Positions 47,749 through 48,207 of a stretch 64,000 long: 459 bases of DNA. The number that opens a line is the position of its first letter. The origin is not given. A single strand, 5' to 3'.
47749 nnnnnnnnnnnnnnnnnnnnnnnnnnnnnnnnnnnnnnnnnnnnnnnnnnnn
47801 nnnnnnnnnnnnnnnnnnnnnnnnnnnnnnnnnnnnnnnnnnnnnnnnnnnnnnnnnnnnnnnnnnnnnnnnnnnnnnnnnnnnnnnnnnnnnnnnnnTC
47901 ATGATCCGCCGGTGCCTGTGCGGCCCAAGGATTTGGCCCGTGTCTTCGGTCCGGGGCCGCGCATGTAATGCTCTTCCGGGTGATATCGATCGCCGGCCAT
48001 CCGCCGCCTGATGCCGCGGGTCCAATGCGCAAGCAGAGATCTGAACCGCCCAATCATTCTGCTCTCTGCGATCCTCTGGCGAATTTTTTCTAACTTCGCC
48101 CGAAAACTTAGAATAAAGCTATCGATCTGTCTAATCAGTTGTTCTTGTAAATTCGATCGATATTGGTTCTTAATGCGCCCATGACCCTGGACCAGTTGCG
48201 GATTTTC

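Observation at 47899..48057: Unannotated 52-aa peptide coupled to soeA: accessory subunit or ribosome-arrest leader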

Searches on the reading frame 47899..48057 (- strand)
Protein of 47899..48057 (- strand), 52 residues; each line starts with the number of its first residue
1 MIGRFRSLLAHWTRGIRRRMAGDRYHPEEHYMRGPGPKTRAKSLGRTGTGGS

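Call 3: search_protein_families(library=pfam, proteins=[window:47899-48057:-], max_evalue=1)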
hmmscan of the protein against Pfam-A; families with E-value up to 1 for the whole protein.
window:47899-48057:- (52 aa): 0 families

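Call 4: search_protein_families(library=ncbifam, proteins=[window:47899-48057:-], max_evalue=1)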
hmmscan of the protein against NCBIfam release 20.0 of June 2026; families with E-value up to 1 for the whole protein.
window:47899-48057:- (52 aa): 0 families

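Call 5: find_homologous_proteins(query=window:47902-48057:-, max_evalue=10)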
Query seq(52 aa) (52 aa): 15 proteins with E <= 10 among 15 candidates.
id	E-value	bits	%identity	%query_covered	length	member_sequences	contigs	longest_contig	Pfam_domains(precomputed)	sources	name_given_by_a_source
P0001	1.7e-25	105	92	100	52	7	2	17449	-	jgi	jgi:hypothetical protein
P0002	6.2e-25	103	90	100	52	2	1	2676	-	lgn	-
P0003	3.6e-23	98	88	94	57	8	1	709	-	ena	-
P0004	1.7e-20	89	77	100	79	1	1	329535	-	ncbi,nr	ncbi:hypothetical protein FJ955_14615 [Mesorhizobium sp. B2-2-2]|nr:hypothetical protein FJ955_14615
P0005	9.0e-20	87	77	100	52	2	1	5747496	-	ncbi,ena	-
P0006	3.3e-19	85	76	88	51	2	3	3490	-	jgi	jgi:hypothetical protein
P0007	9.0e-19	84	75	100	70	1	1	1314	-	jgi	jgi:hypothetical protein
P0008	1.7e-18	83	75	100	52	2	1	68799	-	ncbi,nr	ncbi:conserved hypothetical protein [Mesorhizobium sp. STM 4661]|nr:conserved hypothetical protein [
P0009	2.8e-18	82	78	88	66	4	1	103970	-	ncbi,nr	ncbi:MAG: hypothetical protein EOR09_09420 [Mesorhizobium sp.]|nr:MAG: hypothetical protein EOR09_09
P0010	6.6e-18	81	72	96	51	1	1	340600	-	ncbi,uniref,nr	ncbi:conserved hypothetical protein [Mesorhizobium escarrei]|uniref:Uncharacterized protein n=1 Tax=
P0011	4.8e-17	78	86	81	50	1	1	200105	-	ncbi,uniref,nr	ncbi:conserved hypothetical protein [Mesorhizobium metallidurans STM 2683]|uniref:Uncharacterized pr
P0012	1.7e-15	74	69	100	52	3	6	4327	-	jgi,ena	-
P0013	4.7e-15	72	71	81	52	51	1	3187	-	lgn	-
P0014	1.5e-14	71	81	81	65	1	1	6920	-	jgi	jgi:hypothetical protein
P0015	7.1e-12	62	82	65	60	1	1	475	-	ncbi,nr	ncbi:MAG: hypothetical protein E5Y87_04000 [Mesorhizobium sp.]|nr:MAG: hypothetical protein E5Y87_04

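Call 9: find_related_loci(query=A1, collection=genome_contigs, flank=6000)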
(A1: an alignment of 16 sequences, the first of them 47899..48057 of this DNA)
Query A1 (52 aa) in genome_contigs; peptide patterns used: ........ (x = any residue, [..] = any of these).
600 stretches matched a pattern (row limit reached: there are more); 527 encode a relative of the query (tblastn E <= 1e-3); the best 80 are kept; 80 distinct loci.
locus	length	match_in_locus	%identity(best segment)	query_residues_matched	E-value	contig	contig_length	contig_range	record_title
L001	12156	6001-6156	92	1-52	3e-29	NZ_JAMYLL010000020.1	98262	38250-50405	Mesorhizobium sp. M1338 M1338_contig00020, whole genome shotgun sequence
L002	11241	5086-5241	94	1-52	9e-29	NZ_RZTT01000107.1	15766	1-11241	Mesorhizobium sp. M7A.T.Ca.US.000.02.2.1 NODE_107_length_15766_cov_3.21434, whole genome shotgun sequence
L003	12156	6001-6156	90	1-52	2e-28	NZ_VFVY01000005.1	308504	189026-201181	Mesorhizobium sp. B2-3-4 contig_5, whole genome shotgun sequence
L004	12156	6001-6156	88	1-52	3e-28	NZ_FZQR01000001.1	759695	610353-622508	Mesorhizobium carmichaelinearum strain ICMP 18942, whole genome shotgun sequence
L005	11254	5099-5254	88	1-52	4e-28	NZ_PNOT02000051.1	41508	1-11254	Mesorhizobium intechi strain BD68 x9_1035_len:41508, whole genome shotgun sequence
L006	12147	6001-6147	92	1-49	8e-28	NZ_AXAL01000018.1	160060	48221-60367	Mesorhizobium loti CJ3sym A3A9DRAFT_scaffold_16.17_C, whole genome shotgun sequence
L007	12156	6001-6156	88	1-52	2e-27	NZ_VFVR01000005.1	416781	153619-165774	Mesorhizobium sp. B2-3-12 contig_5, whole genome shotgun sequence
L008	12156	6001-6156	90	1-52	2e-27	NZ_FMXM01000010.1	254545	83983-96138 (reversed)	Mesorhizobium qingshengii strain CGMCC 1.12097, whole genome shotgun sequence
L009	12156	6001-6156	88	1-52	2e-27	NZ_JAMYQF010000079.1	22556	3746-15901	Mesorhizobium sp. M0621 M0621_contig00079, whole genome shotgun sequence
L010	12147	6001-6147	88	1-49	1e-26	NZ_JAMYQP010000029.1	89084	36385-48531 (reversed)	Mesorhizobium sp. M0587 M0587_contig00029, whole genome shotgun sequence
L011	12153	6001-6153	90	1-51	1e-26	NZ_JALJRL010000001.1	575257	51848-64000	Mesorhizobium sp. Mes31 NODE_1_length_575257_cov_20.8148575257, whole genome shotgun sequence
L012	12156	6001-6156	87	1-52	1e-26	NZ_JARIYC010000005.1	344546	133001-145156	Mesorhizobium ciceri strain LMG 14989 contig00005, whole genome shotgun sequence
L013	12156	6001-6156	88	1-52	2e-26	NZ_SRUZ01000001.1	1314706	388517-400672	Mesorhizobium sp. M8A.F.Ca.ET.218.01.1.1 NODE_1_length_1314706_cov_21.0346, whole genome shotgun sequence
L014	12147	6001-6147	88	1-49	4e-26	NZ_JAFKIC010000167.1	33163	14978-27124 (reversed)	MAG: Mesorhizobium sp. isolate SCN18_10_11_15_R5_B_64_12 SCN18_10_11_15_R5_B_scaffold_404, whole genome shotgun sequence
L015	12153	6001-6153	80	1-51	2e-25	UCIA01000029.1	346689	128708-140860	Rhizobiales bacterium isolate AFS083231 genome assembly, contig: contig_29, whole genome shotgun sequence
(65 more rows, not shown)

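Call 13: search_protein_representatives(alignment_id=A1)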
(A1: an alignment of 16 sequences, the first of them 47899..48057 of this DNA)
Query: 16 sequences, 52 profile positions. Proteins with E-value up to 0.001 (for the whole library): 1914; up to 1e-10: 3; up to 1e-30: 0. The best 150 are listed.
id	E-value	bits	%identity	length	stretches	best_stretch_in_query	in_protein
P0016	7.2e-27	109.0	-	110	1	1-52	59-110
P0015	1.2e-23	98.6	-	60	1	2-50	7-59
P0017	8.8e-19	83.1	-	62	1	1-46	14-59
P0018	1.5e-10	56.8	-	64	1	12-45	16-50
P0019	1.6e-10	56.6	-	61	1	5-44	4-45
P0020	1.9e-10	56.4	-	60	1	10-50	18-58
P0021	7.6e-10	54.5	-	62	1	12-45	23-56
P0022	1.5e-09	53.5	-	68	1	15-46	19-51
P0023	1.6e-09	53.5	-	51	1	16-49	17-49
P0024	1.6e-09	53.4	-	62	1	7-43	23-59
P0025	1.8e-09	53.3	-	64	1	4-49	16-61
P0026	2.3e-09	52.9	-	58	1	7-44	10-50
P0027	2.3e-09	52.9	-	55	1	10-47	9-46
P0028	4.4e-09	52.0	-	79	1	4-46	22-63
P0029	4.5e-09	52.0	-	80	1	17-50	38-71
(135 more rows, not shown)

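Call 24: find_homologous_proteins(query=A2, max_evalue=0.001)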
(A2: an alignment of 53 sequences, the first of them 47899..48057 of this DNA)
Query A2 (53 sequences) (52 aa, profile of the alignment): 8000 proteins with E <= 0.001 among 8000 candidates; the best 120 are listed.
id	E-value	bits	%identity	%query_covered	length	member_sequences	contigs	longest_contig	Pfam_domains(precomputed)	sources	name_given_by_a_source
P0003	8.2e-18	82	88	94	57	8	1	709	-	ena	-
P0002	3.7e-17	79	90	100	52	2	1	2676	-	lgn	-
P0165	4.7e-17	79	74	81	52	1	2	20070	-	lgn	-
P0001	8.7e-17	78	92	100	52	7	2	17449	-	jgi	jgi:hypothetical protein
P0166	1.5e-16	78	67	98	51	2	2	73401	-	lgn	-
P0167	1.5e-16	77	88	98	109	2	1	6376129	-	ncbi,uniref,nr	ncbi:hypothetical protein FJ970_31005 [Mesorhizobium sp. B2-1-8]|uniref:hypothetical protein n=1 Tax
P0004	1.6e-16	77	77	100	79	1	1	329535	-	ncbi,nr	ncbi:hypothetical protein FJ955_14615 [Mesorhizobium sp. B2-2-2]|nr:hypothetical protein FJ955_14615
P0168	1.6e-16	77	90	100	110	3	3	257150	-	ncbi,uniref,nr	ncbi:hypothetical protein EN851_26690 [Mesorhizobium sp. M8A.F.Ca.ET.208.01.1.1]|uniref:hypothetical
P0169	1.9e-16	77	69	100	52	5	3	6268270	-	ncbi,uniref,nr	ncbi:hypothetical protein [Mesorhizobium amorphae]|uniref:hypothetical protein n=1 Tax=Mesorhizobium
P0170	2.1e-16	77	56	96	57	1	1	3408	-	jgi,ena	-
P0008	2.2e-16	77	75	100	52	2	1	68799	-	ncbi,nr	ncbi:conserved hypothetical protein [Mesorhizobium sp. STM 4661]|nr:conserved hypothetical protein [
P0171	2.3e-16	77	54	96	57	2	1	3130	-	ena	-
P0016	2.4e-16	77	67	100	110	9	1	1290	-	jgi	-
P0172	2.4e-16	77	84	98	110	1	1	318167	-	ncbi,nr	ncbi:hypothetical protein FJ938_04285 [Mesorhizobium sp. B2-4-14]|nr:hypothetical protein FJ938_0428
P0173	2.9e-16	77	69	100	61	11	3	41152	-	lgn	-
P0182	6.2e-16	76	50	85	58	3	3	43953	-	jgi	jgi:hypothetical protein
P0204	2.0e-15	74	58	63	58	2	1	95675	-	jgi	jgi:hypothetical protein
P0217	2.8e-15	73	59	56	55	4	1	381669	-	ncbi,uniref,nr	ncbi:hypothetical protein [Bradyrhizobium sp. CER78]|uniref:hypothetical protein n=1 Tax=Bradyrhizob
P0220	3.4e-15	73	50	96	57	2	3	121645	-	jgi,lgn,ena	jgi:hypothetical protein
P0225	3.8e-15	73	58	73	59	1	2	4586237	-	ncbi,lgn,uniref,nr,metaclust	ncbi:hypothetical protein GJW-30_1_01794 [Variibacter gotjawalensis]|uniref:Uncharacterized protein 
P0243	6.1e-15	72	56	65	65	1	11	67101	-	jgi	jgi:hypothetical protein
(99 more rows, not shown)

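Call 25: search_protein_families(library=pfam, alignment_id=A2, max_evalue=1)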
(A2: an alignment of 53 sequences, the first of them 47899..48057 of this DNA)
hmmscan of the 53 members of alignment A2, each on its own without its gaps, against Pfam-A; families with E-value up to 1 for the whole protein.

A. member 1, window:47899-48057:- (52 aa): 0 families

B. families by the number of members that match (of 53 scanned): 5 families
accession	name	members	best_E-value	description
PF24979.1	Death_EDAR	1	0.0069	EDAR death domain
PF11057.13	Cortexin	1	0.029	Cortexin of kidney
PF16662.10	FLYWCH_u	1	0.035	FLYWCH-type zinc finger-containing protein 1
PF03129.25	HGTP_anticodon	1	0.051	Anticodon binding domain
PF14362.11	DUF4407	1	0.16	Domain of unknown function (DUF4407)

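Call 26: find_encoding_contigs(protein=P0225, flank=4000, max_places=3)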
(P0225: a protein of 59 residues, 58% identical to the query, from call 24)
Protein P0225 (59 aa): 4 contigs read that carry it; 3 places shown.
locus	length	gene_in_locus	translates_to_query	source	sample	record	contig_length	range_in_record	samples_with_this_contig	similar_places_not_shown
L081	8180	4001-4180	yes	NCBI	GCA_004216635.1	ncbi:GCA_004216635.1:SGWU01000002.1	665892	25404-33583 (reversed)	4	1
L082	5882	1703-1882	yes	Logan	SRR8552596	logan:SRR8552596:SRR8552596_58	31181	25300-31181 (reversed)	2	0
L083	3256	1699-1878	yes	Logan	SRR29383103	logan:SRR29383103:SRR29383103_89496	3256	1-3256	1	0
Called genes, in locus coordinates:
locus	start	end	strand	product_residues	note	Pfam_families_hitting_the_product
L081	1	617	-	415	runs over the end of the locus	PF13406:SLT_2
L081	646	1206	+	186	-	PF00293:NUDIX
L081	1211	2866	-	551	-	PF00005:ABC_tran, PF02463:SMC_N (faint), PF13476:AAA_23 (faint), PF13304:AAA_21 (faint), PF12848:ABC_tran_Xtn, PF00005:ABC_tran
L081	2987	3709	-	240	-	-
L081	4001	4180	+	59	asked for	-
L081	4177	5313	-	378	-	PF27541:CitB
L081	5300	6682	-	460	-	PF00890:FAD_binding_2, PF01266:DAO (weak), PF03486:HI0933_like, PF07992:Pyr_redox_2 (faint), PF12831:FAD_oxidored, PF13450:NAD_binding_8 (weak)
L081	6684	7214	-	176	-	PF00719:Pyrophosphatase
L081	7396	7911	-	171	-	PF03205:MobB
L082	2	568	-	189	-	?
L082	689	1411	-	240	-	-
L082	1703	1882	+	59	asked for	-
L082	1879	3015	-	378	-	PF27541:CitB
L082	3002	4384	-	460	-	PF00890:FAD_binding_2, PF01266:DAO (weak), PF03486:HI0933_like, PF07992:Pyr_redox_2 (faint), PF12831:FAD_oxidored, PF13450:NAD_binding_8 (weak)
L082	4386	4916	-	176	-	PF00719:Pyrophosphatase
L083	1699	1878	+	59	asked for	-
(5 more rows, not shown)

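Call 27: find_encoding_contigs(protein=P0217, flank=4000, max_places=3)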
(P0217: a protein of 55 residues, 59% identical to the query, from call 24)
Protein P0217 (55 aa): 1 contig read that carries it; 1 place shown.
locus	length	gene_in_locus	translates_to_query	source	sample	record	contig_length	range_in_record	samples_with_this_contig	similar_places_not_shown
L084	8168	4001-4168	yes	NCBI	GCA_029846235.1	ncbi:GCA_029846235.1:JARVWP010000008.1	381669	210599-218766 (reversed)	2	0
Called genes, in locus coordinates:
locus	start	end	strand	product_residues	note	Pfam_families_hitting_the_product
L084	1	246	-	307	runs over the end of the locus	PF00941:FAD_binding_5, PF03450:CO_deh_flav_C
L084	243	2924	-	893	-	PF00111:Fer2 (weak), PF01799:Fer2_2, PF01315:Ald_Xan_dh_C, PF02738:MoCoBD_1, PF20256:MoCoBD_2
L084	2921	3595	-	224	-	PF00440:TetR_N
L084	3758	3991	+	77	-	PF21834:DUF6894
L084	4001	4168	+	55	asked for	-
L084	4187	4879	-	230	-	PF00072:Response_reg, PF00196:GerE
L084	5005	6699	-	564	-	PF00989:PAS, PF08448:PAS_4 (weak), PF08447:PAS_3, PF00989:PAS, PF08448:PAS_4, PF08447:PAS_3, PF00512:HisKA, PF02518:HATPase_c, +4 more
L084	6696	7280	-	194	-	PF02082:Rrf2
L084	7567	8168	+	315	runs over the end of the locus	PF00165:HTH_AraC, PF12833:HTH_18, PF00165:HTH_AraC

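Call 28: find_encoding_contigs(protein=P0243, flank=4000, max_places=4)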
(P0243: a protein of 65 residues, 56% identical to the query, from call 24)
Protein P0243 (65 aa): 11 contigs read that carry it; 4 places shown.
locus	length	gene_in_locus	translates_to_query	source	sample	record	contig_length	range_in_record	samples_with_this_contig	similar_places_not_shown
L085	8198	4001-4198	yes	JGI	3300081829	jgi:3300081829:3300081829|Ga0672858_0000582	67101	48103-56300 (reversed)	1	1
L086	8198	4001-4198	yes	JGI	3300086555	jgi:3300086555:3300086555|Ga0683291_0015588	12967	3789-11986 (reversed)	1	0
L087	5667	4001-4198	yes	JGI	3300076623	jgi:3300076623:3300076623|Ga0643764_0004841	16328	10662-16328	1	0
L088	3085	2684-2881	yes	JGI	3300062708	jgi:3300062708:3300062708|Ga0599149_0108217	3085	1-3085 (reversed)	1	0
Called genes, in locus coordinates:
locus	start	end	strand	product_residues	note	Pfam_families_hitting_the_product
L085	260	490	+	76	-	-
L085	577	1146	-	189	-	PF05239:PRC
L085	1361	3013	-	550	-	PF00005:ABC_tran, PF02463:SMC_N (faint), PF13191:AAA_16 (faint), PF13476:AAA_23 (faint), PF13555:AAA_29 (faint), PF13304:AAA_21 (faint), PF12848:ABC_tran_Xtn, PF00005:ABC_tran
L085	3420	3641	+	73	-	-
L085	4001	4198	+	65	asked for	-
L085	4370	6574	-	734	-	PF00015:MCPsignal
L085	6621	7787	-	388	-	PF13458:Peripla_BP_6, PF01094:ANF_receptor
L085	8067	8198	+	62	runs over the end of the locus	-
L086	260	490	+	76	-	-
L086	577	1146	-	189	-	PF05239:PRC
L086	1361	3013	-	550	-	PF00005:ABC_tran, PF02463:SMC_N (faint), PF13191:AAA_16 (faint), PF13476:AAA_23 (faint), PF13555:AAA_29 (faint), PF13304:AAA_21 (faint), PF12848:ABC_tran_Xtn, PF00005:ABC_tran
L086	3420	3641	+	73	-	-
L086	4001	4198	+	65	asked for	-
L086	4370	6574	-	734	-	PF00015:MCPsignal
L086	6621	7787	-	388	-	PF13458:Peripla_BP_6, PF01094:ANF_receptor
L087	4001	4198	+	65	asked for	-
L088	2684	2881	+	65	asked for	-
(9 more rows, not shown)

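Call 30: search_solved_structures(query=A2, max_evalue=10, show_alignments=3)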
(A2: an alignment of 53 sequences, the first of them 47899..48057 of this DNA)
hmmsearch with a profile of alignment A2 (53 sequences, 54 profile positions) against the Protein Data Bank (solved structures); distinct sequences matched with E-value up to 10: 1.
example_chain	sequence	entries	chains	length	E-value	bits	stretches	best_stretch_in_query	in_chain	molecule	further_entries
9qgg_A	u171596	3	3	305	1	12.3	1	6-31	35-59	BIR repeat containing ubiquitin-conjugating enzyme, isoform B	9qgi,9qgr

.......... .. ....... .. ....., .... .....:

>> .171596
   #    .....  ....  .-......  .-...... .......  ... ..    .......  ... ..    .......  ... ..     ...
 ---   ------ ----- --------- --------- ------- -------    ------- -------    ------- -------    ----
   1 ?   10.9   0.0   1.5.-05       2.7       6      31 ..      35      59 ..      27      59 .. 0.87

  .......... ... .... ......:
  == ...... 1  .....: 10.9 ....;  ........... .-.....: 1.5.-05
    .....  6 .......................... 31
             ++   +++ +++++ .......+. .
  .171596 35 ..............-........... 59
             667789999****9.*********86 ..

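Call 31: search_protein_families(library=ncbifam, alignment_id=A2, max_evalue=1)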
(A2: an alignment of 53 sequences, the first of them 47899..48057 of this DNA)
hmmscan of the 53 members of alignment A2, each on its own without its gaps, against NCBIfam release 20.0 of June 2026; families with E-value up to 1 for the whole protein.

A. member 1, window:47899-48057:- (52 aa): 0 families

B. families by the number of members that match (of 53 scanned): 3 families
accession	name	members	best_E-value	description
NF010001.0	PRK13474.1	2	0.061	cytochrome b6-f complex iron-sulfur subunit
NF045928.1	Cytb6fFeSPetC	2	0.097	cytochrome b6-f complex iron-sulfur subunit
NF033929.1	blaAXC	1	0.048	AXC family carbapenem-hydrolyzing class A beta-lactamase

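Call 32: search_dna_similar(query=window:47902-48057:-, collection=plasmids, mode=protein, max_evalue=0.01, max_rows=60)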
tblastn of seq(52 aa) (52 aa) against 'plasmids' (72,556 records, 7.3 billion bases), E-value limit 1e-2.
Records with a match: 1; places in all: 1; records where one place covers at least 80% of the query: 0.
Best place of each record, by identity: <60% 1.
By first word of the organism name: Sinorhizobium 1.
By predicted mobility (MOB-suite, as given by PLSDB): conjugative 1.
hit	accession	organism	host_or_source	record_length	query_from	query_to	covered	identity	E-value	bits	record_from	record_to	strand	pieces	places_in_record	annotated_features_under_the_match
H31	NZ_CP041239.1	Sinorhizobium mexicanum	Acaciella angustissima,cell culture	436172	4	37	65%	50.0%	7e-3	39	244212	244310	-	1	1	hypothetical protein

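Call 42: predict_structure(alignment_id=A2)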
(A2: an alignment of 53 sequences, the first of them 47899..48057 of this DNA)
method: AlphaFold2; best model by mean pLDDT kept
length: 52 residues; sequences in the alignment: 53
mean_pLDDT: 71.7   pTM: 0.26
mean pLDDT of the five models: 71.7, 71.6, 70.1, 66.9, 66.0
residues with pLDDT >= 90: 0; 70-90: 36; 50-70: 15; < 50: 1
segments of 3 or more residues with pLDDT < 50: none
pLDDT, mean of each block of 10 residues (from residue 1): 74 77 69 75 67 50
secondary structure, 60 per line:
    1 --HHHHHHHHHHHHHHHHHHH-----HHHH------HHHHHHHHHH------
elements in order: H3-21 H27-30 H37-46
